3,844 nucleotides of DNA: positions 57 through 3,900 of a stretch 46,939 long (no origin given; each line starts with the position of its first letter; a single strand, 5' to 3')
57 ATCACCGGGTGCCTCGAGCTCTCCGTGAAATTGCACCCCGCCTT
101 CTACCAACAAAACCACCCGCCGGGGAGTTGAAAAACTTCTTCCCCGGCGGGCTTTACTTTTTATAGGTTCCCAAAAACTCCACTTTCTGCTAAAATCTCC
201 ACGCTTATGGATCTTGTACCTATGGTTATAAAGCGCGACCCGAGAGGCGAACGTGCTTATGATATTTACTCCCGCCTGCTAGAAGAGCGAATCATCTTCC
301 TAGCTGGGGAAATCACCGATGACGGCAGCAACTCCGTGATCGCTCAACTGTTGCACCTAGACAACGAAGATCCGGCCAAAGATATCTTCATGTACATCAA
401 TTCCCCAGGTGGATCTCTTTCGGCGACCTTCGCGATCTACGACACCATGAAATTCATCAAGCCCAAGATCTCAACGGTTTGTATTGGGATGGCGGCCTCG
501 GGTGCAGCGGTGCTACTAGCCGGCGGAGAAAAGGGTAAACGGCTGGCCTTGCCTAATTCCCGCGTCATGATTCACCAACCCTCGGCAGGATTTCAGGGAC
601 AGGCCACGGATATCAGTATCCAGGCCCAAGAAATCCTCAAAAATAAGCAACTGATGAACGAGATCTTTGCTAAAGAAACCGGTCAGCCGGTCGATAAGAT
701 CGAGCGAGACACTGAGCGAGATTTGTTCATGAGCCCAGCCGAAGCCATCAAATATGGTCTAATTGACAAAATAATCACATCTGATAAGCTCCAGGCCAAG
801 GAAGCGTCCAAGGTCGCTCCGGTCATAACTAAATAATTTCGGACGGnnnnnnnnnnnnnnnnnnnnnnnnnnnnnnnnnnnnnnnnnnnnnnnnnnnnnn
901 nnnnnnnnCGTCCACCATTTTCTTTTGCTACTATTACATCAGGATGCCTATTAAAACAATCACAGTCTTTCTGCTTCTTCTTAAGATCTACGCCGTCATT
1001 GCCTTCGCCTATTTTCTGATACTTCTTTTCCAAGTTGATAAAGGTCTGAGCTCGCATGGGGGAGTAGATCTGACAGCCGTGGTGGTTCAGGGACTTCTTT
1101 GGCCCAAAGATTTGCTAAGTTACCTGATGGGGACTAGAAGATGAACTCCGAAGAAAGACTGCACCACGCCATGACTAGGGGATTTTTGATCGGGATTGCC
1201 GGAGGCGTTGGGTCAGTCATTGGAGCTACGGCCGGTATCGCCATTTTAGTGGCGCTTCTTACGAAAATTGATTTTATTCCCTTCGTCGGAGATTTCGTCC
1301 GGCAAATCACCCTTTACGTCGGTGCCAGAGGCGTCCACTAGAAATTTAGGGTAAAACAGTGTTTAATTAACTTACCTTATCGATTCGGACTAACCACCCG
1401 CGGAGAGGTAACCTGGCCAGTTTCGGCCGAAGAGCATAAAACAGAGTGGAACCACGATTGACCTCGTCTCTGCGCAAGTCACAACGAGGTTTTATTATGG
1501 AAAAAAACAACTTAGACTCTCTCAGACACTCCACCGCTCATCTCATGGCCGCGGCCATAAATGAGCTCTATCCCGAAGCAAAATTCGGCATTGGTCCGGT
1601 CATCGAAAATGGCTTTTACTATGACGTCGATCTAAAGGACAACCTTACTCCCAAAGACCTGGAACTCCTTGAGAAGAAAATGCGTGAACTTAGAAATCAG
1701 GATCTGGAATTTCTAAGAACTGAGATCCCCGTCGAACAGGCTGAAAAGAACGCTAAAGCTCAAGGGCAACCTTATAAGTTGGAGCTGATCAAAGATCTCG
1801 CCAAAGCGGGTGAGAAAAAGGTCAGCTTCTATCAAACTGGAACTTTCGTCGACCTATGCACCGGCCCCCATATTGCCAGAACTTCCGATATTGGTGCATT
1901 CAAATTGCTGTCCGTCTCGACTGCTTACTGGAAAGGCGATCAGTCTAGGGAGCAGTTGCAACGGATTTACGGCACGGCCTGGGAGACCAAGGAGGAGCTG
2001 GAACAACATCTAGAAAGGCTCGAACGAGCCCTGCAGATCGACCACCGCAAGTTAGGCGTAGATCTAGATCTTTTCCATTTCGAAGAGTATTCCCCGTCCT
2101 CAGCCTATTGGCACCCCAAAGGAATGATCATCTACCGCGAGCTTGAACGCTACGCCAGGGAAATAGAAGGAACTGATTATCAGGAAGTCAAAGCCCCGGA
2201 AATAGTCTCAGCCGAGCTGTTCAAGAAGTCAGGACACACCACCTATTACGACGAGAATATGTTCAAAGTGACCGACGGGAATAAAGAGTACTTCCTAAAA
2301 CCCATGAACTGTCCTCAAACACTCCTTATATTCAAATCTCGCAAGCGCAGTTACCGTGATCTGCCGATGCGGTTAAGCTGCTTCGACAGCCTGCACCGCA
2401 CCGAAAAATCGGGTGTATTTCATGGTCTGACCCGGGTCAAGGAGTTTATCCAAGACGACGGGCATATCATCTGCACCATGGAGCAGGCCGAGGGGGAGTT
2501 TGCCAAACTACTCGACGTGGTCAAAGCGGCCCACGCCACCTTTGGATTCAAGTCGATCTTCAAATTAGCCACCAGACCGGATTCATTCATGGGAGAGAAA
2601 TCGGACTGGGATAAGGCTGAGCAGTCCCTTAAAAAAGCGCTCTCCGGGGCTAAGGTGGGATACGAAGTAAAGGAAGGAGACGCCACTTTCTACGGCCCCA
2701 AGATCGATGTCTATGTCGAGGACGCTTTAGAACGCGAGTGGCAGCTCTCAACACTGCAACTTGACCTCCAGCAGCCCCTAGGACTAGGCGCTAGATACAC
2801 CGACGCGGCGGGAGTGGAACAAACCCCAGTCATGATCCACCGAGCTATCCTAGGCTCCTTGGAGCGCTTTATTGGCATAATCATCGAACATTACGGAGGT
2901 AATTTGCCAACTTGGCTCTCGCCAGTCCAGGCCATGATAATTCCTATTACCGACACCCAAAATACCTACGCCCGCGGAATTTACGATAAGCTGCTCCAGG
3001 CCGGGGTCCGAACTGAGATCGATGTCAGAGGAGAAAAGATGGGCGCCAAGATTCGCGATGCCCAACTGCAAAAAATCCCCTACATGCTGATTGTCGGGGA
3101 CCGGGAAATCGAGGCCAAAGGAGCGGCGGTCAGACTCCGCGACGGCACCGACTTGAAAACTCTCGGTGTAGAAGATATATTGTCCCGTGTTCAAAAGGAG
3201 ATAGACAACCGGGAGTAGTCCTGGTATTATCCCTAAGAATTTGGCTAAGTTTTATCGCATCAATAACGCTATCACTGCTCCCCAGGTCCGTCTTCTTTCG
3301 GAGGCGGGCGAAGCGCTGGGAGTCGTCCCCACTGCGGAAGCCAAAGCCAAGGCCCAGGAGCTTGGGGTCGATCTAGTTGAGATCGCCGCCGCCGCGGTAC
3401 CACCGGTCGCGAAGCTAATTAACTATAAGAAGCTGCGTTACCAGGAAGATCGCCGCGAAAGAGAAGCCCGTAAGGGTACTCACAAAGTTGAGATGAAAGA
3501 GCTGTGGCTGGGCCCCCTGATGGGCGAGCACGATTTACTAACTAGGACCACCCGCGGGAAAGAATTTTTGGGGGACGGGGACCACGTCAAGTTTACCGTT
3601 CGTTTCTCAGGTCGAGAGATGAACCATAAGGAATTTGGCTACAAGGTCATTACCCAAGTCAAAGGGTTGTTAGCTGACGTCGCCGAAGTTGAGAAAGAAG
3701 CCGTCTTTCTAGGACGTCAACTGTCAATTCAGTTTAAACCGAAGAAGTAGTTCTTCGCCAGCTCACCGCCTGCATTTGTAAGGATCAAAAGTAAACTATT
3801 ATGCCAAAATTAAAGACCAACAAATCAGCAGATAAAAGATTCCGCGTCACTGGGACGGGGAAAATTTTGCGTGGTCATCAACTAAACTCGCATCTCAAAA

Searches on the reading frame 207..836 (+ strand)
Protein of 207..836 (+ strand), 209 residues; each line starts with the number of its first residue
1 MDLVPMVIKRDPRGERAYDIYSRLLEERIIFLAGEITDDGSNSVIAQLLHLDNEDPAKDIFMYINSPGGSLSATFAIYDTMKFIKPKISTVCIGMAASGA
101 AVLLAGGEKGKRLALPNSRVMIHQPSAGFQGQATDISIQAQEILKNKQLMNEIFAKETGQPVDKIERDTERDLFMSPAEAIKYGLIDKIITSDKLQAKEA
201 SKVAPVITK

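Call 43: search_protein_families(library=pfam, proteins=[window:207-836:+], max_evalue=0.01)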
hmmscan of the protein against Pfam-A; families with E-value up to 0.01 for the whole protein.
window:207-836:+ (209 aa): 1 family
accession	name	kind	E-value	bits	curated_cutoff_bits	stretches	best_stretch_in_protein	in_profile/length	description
PF00574.28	CLP_protease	-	1.5e-83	279.6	20.2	1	13-192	2-181/182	Clp protease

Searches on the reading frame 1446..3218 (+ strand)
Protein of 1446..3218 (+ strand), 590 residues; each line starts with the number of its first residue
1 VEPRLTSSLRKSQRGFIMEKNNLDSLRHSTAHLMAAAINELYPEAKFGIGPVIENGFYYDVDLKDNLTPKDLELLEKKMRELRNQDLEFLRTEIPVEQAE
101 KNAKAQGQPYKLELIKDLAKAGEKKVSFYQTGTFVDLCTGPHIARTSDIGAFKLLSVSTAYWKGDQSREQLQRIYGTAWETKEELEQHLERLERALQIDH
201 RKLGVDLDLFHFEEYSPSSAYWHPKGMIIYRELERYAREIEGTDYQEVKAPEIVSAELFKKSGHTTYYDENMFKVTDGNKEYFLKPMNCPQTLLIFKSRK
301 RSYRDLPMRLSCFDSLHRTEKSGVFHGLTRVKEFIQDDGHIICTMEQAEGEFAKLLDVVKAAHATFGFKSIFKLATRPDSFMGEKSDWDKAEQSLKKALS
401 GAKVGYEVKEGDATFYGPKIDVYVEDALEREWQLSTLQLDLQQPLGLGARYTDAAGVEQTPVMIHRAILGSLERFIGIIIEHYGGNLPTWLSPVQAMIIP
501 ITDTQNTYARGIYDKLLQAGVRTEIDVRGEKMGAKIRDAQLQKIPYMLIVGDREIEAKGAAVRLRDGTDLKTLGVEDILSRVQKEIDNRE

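Call 29: search_protein_families(library=pfam, proteins=[window:1446-3218:+], max_evalue=0.00001)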
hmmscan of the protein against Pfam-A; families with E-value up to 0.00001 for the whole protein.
window:1446-3218:+ (590 aa): 3 families
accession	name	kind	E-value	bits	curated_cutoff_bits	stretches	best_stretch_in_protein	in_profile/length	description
PF00587.30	tRNA-synt_2b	-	7e-38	130.9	29.3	1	273-483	1-179/179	tRNA synthetase class II core domain (G, H, P, S and T)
PF03129.25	HGTP_anticodon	-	1.1e-22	80.4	21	1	495-584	1-93/94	Anticodon binding domain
PF07973.19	tRNA_SAD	-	1.2e-14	54.5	24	1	126-175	1-44/44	Threonyl and Alanyl tRNA synthetase second additional domain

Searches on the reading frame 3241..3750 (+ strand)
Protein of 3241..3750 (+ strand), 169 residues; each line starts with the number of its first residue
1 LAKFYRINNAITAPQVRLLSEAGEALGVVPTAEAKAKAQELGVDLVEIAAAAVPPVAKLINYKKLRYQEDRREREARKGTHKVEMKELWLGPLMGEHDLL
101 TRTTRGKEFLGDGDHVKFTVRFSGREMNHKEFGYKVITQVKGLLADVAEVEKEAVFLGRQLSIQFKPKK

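Call 43: search_protein_families(library=pfam, proteins=[window:3241-3750:+], max_evalue=0.01)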
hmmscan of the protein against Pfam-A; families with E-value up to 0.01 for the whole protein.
window:3241-3750:+ (169 aa): 2 families
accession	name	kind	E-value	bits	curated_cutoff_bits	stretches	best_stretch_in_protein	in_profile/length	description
PF05198.21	IF3_N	-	1.5e-24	86.3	26.9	1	7-76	1-70/70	Translation initiation factor IF-3, N-terminal domain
PF00707.27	IF3_C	-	1.3e-22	80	34.8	1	83-168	1-86/86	Translation initiation factor IF-3, C-terminal domain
